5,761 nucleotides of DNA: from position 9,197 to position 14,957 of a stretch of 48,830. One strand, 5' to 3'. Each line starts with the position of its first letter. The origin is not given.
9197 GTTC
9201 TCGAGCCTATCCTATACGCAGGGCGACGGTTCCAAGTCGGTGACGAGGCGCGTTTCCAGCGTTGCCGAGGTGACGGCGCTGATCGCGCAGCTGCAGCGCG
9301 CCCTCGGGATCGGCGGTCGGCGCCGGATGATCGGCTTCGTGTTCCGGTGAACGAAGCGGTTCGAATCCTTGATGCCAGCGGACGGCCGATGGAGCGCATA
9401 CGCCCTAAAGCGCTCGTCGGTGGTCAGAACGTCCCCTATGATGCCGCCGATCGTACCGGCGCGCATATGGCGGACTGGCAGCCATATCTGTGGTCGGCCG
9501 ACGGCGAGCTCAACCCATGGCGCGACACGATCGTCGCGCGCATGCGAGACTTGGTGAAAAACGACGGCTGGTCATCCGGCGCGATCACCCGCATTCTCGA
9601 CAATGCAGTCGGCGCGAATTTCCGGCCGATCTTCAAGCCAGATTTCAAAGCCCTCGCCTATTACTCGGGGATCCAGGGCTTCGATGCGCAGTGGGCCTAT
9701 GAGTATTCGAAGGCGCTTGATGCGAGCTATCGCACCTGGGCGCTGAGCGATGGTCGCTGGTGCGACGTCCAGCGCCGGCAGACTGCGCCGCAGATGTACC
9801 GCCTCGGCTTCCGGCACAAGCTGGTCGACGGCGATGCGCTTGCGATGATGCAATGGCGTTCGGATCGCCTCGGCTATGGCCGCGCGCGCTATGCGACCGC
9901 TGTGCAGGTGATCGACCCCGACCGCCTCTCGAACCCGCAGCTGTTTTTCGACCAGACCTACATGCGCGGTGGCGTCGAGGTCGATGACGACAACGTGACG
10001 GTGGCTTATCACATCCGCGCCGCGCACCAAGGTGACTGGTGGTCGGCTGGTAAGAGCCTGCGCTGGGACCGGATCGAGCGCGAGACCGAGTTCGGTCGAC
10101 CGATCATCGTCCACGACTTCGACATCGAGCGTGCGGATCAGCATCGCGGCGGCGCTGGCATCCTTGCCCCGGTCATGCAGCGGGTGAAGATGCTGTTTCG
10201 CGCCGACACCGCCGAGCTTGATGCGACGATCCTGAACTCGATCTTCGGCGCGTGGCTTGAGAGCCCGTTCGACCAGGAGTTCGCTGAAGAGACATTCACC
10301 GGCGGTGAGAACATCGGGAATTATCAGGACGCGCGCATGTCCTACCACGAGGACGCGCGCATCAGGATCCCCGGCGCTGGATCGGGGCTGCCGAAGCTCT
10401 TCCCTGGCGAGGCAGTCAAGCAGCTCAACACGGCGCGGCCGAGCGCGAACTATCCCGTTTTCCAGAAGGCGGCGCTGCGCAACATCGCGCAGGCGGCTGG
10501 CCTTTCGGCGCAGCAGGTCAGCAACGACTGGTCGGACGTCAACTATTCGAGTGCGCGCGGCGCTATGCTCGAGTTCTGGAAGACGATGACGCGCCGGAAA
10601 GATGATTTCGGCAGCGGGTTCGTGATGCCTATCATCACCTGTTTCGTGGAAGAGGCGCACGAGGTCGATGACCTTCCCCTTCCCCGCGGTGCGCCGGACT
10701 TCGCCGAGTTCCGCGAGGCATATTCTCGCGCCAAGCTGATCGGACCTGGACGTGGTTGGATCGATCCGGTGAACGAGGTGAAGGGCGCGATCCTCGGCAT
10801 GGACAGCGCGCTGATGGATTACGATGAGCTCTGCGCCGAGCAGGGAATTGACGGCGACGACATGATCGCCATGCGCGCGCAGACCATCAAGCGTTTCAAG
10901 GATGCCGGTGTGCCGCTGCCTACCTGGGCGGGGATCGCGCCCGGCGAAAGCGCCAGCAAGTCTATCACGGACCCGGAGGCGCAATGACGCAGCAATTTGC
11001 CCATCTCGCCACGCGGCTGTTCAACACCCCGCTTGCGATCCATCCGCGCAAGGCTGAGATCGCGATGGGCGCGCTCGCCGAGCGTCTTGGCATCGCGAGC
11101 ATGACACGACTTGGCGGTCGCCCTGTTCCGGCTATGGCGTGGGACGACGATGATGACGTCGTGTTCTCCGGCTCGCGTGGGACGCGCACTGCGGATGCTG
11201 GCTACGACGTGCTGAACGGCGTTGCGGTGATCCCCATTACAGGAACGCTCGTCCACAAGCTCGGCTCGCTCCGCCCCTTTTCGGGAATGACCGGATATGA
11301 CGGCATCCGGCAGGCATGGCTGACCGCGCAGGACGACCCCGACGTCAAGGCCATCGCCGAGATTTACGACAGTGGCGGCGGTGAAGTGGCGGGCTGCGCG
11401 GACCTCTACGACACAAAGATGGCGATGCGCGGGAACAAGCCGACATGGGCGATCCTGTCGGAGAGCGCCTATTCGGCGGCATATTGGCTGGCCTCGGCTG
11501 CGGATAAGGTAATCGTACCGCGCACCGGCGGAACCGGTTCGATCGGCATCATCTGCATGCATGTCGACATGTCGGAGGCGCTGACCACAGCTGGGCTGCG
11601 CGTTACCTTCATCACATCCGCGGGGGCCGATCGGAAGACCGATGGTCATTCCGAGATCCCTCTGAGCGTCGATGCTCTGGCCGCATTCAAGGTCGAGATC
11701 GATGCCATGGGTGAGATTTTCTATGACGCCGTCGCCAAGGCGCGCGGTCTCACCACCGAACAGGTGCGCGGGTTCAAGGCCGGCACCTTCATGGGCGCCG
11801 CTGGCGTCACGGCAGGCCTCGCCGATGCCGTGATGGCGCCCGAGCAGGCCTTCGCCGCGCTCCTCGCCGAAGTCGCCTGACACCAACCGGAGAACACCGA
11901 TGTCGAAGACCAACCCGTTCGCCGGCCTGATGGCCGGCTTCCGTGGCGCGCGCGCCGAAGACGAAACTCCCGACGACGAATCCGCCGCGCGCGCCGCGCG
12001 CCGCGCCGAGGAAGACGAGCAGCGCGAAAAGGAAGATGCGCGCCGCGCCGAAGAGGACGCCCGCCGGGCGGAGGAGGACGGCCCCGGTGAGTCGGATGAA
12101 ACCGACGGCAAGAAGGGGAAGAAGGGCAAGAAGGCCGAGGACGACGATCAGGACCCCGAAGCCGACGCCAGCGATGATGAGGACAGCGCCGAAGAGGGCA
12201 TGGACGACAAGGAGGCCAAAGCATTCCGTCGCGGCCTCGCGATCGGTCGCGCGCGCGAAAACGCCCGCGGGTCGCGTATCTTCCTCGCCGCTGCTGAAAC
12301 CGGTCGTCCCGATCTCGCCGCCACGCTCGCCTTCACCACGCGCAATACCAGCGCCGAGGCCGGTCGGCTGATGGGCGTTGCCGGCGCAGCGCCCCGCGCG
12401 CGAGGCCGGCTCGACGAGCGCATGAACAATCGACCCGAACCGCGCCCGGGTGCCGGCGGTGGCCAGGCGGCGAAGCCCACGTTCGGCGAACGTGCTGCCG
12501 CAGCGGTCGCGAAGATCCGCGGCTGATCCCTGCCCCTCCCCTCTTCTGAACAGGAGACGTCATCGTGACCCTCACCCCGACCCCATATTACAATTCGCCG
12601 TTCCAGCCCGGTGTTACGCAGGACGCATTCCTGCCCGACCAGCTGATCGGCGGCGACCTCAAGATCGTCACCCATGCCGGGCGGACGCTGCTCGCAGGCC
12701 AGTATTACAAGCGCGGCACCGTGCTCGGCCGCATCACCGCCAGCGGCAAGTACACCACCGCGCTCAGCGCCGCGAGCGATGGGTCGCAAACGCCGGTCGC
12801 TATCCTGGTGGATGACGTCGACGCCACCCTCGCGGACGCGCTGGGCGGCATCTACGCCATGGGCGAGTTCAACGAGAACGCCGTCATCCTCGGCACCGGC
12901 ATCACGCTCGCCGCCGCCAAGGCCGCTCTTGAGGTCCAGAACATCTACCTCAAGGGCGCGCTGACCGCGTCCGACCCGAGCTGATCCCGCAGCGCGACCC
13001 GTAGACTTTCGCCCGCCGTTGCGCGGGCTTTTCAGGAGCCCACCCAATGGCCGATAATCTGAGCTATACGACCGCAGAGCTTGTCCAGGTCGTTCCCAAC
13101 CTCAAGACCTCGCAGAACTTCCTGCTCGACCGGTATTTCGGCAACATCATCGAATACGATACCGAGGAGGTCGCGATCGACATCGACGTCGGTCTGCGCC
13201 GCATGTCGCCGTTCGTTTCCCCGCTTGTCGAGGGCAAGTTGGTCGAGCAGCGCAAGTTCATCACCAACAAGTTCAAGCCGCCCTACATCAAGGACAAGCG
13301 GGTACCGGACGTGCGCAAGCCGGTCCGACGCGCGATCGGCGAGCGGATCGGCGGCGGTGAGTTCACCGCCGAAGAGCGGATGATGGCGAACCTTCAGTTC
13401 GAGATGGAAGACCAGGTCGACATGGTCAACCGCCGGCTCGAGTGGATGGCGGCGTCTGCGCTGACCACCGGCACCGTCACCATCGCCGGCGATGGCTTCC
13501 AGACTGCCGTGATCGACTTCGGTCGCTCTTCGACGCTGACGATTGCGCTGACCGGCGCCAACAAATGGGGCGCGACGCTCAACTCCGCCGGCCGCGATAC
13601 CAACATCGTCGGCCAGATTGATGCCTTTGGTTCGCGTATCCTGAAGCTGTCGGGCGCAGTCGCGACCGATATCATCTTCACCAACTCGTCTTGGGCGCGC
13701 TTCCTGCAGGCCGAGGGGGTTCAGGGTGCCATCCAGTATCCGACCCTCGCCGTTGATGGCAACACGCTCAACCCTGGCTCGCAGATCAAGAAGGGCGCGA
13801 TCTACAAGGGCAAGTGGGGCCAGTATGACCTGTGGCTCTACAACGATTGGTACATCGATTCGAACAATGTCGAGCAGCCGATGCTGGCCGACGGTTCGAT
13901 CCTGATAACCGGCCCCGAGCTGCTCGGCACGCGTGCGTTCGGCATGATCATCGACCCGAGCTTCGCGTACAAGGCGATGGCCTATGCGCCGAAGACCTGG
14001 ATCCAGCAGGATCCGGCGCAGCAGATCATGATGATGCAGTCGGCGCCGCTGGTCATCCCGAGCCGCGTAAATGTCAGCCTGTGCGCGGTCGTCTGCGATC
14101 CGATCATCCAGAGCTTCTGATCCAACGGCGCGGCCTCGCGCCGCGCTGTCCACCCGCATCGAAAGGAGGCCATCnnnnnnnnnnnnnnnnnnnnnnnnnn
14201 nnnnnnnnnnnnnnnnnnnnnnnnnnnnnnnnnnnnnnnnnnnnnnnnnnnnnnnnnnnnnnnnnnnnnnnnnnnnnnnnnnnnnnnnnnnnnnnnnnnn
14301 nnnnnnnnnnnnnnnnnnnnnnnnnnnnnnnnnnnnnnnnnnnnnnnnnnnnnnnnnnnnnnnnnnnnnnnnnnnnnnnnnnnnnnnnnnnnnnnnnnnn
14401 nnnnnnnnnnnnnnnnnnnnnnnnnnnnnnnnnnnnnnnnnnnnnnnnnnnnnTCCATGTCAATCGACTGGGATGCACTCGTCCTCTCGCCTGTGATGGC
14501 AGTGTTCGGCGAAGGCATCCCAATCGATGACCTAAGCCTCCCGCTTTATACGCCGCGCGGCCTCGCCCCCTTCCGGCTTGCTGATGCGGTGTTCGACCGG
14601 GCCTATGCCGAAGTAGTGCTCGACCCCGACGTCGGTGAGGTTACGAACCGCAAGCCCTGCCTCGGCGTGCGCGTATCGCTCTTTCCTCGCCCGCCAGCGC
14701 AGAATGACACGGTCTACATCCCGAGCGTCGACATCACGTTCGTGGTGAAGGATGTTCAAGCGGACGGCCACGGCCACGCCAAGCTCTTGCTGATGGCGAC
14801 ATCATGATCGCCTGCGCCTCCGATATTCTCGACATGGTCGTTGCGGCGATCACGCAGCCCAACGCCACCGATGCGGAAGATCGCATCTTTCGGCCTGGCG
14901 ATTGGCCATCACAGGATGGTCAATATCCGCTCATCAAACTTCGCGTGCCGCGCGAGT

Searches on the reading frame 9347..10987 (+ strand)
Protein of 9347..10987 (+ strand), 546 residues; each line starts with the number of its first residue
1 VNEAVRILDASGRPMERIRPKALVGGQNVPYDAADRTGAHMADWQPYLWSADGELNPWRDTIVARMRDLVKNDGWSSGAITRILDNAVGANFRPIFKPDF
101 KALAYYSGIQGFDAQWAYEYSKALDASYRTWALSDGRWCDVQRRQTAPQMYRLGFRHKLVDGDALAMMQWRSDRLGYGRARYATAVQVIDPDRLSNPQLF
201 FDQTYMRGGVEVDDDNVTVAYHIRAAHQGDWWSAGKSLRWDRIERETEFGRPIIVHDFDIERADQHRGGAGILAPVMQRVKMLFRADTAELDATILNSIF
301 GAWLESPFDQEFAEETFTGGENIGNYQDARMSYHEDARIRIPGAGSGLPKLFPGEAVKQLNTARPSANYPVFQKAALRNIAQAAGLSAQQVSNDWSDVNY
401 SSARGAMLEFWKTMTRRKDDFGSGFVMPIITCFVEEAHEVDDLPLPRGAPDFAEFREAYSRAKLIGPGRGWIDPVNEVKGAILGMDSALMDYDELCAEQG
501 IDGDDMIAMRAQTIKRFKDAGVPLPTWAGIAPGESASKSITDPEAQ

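Call 17: search_protein_families(library=phrogs, proteins=[window:9347-10987:+], max_evalue=0.001)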
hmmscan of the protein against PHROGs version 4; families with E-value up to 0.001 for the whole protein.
window:9347-10987:+ (546 aa): 4 families
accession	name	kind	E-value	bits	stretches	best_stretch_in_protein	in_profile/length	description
phrog_21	-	head and packaging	7e-106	356.4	1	23-539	34-520/1362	portal protein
phrog_537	-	head and packaging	3.3e-41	142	1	333-544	20-226/233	portal protein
phrog_3993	-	unknown function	1.1e-10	42.8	1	38-210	32-193/195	-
phrog_30178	-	head and packaging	4.6e-05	24.7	1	19-99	30-106/122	portal protein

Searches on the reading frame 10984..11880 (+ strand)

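Call 17: search_protein_families(library=phrogs, proteins=[window:10984-11880:+], max_evalue=0.001)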
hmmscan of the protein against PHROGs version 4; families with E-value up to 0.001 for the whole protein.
window:10984-11880:+ (298 aa): 5 families
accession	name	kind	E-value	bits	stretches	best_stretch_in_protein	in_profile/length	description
phrog_53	-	head and packaging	8.7e-93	313.4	1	2-296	5-291/583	head maturation protease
phrog_4759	-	unknown function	3.1e-41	142.4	1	4-202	7-204/209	-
phrog_33023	-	unknown function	5e-17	62.8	1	54-285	42-276/507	-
phrog_21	-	head and packaging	7.6e-09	34.9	1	72-209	553-690/1362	portal protein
phrog_24209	-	unknown function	0.00012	22.9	1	102-142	1-41/49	-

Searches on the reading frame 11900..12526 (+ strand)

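Call 17: search_protein_families(library=phrogs, proteins=[window:11900-12526:+], max_evalue=0.001)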
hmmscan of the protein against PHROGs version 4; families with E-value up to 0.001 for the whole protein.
window:11900-12526:+ (208 aa): 1 family
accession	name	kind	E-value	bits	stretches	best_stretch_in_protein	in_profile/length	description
phrog_6382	-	unknown function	2.3e-24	87.2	1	1-192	2-180/201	-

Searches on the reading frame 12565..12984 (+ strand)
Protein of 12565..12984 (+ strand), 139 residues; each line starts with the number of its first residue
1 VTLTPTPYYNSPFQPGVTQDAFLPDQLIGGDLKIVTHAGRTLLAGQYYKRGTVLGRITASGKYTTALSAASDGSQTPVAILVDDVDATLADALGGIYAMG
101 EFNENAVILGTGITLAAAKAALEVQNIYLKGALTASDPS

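Call 17: search_protein_families(library=phrogs, proteins=[window:12565-12984:+], max_evalue=0.001)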
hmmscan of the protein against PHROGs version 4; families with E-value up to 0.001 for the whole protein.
window:12565-12984:+ (139 aa): 2 families
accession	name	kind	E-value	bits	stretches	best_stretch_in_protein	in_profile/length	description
phrog_49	-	head and packaging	2.8e-30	106.2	1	16-134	19-141/147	head decoration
phrog_3583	-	head and packaging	1.1e-07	32.4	1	39-92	44-97/155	head decoration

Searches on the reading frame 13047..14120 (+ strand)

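Call 17: search_protein_families(library=phrogs, proteins=[window:13047-14120:+], max_evalue=0.001)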
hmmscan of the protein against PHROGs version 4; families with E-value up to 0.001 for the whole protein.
window:13047-14120:+ (357 aa): 5 families
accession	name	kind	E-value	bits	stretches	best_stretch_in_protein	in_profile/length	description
phrog_29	-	head and packaging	3e-72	245.2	1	5-350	27-359/439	major head protein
phrog_6020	-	head and packaging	2e-32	113.2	1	7-349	4-340/473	major head protein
phrog_2353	-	head and packaging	3.1e-32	112.9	1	7-305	4-293/481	major head protein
phrog_6281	-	unknown function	2.8e-28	100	1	7-177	4-173/209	-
phrog_18489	-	unknown function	1.9e-11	45.2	1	4-84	3-83/151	-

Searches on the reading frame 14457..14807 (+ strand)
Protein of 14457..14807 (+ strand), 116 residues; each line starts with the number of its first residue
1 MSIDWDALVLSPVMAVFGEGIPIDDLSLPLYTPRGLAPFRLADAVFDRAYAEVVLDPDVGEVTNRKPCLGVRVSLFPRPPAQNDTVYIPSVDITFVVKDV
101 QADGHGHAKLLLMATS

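Call 17: search_protein_families(library=phrogs, proteins=[window:14457-14807:+], max_evalue=0.001)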
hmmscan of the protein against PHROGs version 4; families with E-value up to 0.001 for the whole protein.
window:14457-14807:+ (116 aa): 1 family
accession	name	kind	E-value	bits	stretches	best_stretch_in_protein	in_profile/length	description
phrog_82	-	connector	2.6e-12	47.6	1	4-114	7-105/118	head closure Hc1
